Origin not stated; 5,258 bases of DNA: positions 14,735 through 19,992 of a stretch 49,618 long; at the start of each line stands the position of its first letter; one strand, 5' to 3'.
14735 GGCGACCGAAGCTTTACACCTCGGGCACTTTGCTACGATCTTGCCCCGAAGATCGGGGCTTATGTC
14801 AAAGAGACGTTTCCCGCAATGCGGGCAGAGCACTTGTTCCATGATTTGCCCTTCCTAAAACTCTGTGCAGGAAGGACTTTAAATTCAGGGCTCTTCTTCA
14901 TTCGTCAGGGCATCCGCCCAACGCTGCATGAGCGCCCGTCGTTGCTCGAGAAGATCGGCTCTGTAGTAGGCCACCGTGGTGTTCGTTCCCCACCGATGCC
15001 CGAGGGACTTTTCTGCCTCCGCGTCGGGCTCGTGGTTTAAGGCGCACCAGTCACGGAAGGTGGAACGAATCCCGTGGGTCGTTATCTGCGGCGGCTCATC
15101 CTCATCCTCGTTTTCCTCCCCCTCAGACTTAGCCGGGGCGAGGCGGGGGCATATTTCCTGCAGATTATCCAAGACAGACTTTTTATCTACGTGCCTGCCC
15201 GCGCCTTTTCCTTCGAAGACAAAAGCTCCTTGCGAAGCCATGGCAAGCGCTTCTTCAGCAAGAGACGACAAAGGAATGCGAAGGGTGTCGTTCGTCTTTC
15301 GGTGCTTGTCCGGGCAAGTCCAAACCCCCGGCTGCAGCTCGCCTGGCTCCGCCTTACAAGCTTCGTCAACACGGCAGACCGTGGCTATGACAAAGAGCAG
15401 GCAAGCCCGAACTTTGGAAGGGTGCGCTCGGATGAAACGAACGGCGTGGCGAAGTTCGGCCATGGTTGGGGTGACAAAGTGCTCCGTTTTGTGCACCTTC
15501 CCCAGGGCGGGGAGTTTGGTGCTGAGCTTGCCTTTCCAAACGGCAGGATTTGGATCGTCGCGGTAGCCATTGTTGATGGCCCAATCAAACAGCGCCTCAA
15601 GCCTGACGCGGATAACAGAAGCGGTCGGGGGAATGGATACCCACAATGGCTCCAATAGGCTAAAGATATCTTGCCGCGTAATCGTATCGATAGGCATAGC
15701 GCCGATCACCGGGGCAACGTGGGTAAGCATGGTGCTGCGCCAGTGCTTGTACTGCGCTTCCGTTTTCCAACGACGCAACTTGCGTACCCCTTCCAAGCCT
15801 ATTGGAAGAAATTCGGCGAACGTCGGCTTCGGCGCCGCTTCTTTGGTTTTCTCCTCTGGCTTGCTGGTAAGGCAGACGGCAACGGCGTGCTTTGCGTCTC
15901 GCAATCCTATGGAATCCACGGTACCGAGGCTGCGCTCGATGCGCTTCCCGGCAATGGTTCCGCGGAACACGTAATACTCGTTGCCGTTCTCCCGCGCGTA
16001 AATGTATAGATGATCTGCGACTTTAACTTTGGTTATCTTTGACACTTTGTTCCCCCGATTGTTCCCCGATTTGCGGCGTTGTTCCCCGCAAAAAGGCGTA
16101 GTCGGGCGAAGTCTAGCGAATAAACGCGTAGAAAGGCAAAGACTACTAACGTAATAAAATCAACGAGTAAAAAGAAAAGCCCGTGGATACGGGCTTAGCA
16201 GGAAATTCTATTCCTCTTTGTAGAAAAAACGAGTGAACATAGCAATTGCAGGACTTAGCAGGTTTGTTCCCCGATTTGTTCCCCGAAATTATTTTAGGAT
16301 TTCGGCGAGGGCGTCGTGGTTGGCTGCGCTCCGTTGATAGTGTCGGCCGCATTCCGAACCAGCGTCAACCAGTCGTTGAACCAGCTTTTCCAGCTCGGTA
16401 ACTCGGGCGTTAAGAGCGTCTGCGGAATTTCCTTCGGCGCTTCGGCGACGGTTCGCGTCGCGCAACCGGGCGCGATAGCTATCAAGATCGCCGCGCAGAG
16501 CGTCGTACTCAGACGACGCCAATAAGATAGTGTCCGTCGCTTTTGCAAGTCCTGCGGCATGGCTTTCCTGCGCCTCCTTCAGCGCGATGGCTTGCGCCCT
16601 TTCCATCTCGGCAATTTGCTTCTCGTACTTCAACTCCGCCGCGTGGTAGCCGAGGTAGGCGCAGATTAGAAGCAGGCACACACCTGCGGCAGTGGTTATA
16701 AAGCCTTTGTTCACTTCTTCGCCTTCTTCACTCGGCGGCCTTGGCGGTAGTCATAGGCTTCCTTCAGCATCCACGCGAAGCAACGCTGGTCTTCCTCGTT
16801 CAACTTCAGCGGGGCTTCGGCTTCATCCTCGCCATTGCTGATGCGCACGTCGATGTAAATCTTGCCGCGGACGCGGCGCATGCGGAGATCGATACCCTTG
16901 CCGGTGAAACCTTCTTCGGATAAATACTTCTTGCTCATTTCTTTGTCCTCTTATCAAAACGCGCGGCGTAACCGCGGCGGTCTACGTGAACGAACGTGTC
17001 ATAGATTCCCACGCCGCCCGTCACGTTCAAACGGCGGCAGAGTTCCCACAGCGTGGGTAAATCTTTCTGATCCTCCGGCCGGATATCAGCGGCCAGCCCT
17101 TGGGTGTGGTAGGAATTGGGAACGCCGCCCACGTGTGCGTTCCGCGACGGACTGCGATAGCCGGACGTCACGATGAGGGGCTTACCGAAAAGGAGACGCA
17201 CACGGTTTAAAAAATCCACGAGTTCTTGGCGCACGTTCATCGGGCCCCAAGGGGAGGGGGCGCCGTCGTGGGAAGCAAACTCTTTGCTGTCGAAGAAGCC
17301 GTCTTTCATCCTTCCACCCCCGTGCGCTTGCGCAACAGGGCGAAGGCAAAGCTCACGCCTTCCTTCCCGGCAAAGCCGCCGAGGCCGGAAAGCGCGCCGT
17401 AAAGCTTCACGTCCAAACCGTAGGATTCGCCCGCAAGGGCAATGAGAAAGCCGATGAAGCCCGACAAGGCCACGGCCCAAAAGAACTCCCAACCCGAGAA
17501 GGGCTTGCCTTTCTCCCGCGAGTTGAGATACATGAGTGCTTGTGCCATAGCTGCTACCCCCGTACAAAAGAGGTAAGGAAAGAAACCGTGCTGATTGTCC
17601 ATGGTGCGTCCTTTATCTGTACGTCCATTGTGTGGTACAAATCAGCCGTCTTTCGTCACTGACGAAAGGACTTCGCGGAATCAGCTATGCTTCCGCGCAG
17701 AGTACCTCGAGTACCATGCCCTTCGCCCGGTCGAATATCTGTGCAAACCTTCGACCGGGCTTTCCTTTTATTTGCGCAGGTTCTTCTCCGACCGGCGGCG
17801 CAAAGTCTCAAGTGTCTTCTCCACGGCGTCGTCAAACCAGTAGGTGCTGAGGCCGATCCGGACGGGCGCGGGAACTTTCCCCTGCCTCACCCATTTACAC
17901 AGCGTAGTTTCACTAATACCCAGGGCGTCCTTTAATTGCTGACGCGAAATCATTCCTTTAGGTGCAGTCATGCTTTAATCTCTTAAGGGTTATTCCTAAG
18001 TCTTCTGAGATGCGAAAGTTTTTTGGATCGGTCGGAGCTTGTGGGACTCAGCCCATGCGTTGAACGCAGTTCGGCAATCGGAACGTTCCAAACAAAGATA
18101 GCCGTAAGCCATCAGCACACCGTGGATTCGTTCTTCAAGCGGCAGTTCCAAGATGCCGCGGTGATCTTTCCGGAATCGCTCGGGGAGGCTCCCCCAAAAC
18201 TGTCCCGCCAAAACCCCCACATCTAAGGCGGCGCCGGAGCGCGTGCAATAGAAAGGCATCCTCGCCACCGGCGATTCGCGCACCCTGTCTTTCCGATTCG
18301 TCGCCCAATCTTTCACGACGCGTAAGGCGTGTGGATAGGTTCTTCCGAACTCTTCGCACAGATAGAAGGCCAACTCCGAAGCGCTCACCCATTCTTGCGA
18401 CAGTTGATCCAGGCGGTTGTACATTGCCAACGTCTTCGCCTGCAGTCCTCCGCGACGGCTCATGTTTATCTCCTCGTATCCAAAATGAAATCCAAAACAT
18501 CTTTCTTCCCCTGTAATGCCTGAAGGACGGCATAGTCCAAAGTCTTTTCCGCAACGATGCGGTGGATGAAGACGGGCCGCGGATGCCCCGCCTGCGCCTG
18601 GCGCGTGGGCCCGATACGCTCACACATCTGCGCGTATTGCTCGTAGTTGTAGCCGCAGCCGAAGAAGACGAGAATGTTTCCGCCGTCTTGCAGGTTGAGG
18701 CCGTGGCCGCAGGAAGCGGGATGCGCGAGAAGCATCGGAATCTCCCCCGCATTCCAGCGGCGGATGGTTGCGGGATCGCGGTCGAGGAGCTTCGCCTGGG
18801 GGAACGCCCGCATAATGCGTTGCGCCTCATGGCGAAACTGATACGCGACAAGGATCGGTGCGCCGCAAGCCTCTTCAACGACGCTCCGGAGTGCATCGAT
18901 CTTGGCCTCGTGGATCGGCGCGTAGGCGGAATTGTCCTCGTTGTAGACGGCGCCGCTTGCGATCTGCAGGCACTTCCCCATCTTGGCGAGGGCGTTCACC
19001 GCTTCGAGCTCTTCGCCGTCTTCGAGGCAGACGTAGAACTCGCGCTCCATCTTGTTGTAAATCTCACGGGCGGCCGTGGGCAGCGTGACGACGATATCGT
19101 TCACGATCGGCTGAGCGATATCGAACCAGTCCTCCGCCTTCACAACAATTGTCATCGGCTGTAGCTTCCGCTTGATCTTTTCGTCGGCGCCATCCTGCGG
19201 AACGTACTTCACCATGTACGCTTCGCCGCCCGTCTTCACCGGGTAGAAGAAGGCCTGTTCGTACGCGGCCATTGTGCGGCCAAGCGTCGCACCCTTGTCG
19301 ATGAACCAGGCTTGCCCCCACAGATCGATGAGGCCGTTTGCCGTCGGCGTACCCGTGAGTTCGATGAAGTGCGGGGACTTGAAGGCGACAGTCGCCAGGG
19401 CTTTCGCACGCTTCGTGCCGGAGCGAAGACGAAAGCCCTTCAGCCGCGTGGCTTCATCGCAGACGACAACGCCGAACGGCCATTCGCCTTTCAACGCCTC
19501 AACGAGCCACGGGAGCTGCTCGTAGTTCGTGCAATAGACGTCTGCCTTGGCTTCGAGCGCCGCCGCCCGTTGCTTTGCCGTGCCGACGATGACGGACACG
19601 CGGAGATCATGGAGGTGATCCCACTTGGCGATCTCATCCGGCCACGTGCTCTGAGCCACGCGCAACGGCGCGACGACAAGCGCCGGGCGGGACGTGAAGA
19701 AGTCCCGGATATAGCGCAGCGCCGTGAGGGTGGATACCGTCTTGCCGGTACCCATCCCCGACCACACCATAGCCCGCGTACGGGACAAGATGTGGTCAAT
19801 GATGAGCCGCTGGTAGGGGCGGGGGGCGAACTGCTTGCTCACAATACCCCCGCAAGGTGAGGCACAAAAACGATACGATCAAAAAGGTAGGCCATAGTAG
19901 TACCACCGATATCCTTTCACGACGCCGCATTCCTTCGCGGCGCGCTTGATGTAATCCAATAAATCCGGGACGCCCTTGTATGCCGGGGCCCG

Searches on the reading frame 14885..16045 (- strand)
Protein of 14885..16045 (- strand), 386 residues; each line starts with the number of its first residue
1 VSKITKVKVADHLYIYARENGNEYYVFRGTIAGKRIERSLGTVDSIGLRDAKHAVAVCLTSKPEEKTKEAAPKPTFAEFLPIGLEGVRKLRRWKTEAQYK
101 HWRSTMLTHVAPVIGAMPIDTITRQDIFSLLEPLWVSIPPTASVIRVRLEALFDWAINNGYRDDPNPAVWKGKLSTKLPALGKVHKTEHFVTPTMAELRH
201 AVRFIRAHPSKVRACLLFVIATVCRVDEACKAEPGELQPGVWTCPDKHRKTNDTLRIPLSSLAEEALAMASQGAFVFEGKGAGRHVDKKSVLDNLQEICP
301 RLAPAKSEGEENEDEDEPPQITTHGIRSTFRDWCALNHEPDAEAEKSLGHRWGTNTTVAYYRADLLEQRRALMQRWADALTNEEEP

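Call 85: search_protein_families(library=pfam, proteins=[window:14885-16045:-], max_evalue=0.001)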
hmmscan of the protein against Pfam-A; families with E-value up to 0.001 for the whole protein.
window:14885-16045:- (386 aa): 2 families
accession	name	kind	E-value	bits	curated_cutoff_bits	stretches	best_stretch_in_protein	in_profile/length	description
PF22022.2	Phage_int_M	-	1.5e-16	60.8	27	1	90-172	13-95/96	Phage integrase central domain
PF00589.27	Phage_integrase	-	4.6e-07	30.2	27.1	1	206-363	16-168/172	Phage integrase family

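Call 92: search_protein_families(library=padloc, proteins=[window:14885-16045:-], max_evalue=0.001)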
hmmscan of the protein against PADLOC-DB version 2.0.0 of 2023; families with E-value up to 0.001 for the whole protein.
window:14885-16045:- (386 aa): 0 families

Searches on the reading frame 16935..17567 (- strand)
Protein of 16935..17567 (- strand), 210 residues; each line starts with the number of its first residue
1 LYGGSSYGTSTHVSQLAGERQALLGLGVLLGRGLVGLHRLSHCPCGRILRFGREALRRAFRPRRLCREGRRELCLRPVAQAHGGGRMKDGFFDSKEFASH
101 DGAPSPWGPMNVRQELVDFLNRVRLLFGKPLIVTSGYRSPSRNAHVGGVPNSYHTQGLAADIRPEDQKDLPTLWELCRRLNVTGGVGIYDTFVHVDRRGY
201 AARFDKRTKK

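Call 91: search_protein_families(library=pfam, proteins=[window:16935-17567:-], max_evalue=0.01)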
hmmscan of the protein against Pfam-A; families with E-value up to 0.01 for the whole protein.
window:16935-17567:- (210 aa): 2 families
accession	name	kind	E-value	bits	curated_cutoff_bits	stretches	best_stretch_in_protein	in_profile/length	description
PF08291.16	Peptidase_M15_3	-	2e-18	67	23.2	1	113-196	25-108/108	Peptidase M15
PF05951.18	Peptidase_M15_2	-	4.2e-08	33.5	27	1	114-196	55-146/153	Bacterial protein of unknown function (DUF882)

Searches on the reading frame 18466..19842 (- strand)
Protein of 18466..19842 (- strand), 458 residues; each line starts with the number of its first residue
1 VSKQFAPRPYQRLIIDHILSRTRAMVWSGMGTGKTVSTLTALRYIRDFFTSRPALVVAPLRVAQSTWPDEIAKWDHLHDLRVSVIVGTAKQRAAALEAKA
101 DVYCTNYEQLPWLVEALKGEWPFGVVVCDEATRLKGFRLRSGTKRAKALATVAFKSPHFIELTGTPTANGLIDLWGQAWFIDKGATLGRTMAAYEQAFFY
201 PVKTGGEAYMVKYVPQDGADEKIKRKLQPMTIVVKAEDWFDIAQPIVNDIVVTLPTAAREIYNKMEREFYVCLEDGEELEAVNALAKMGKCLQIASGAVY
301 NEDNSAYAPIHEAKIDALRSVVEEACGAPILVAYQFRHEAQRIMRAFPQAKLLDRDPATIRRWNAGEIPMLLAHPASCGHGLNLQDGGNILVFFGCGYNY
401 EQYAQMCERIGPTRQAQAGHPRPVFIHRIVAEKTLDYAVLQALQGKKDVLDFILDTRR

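Call 85: search_protein_families(library=pfam, proteins=[window:18466-19842:-], max_evalue=0.001)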
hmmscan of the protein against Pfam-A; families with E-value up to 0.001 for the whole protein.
window:18466-19842:- (458 aa): 3 families
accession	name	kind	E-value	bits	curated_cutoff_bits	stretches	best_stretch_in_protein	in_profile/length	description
PF00176.29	SNF2-rel_dom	-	2.6e-22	79.7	24.9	1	29-276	25-264/290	SNF2-related domain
PF04851.21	ResIII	-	9.9e-10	39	22.5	1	5-167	2-163/164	Type III restriction enzyme, res subunit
PF00270.35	DEAD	-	6.9e-08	32.8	26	1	8-167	1-161/167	DEAD/DEAH box helicase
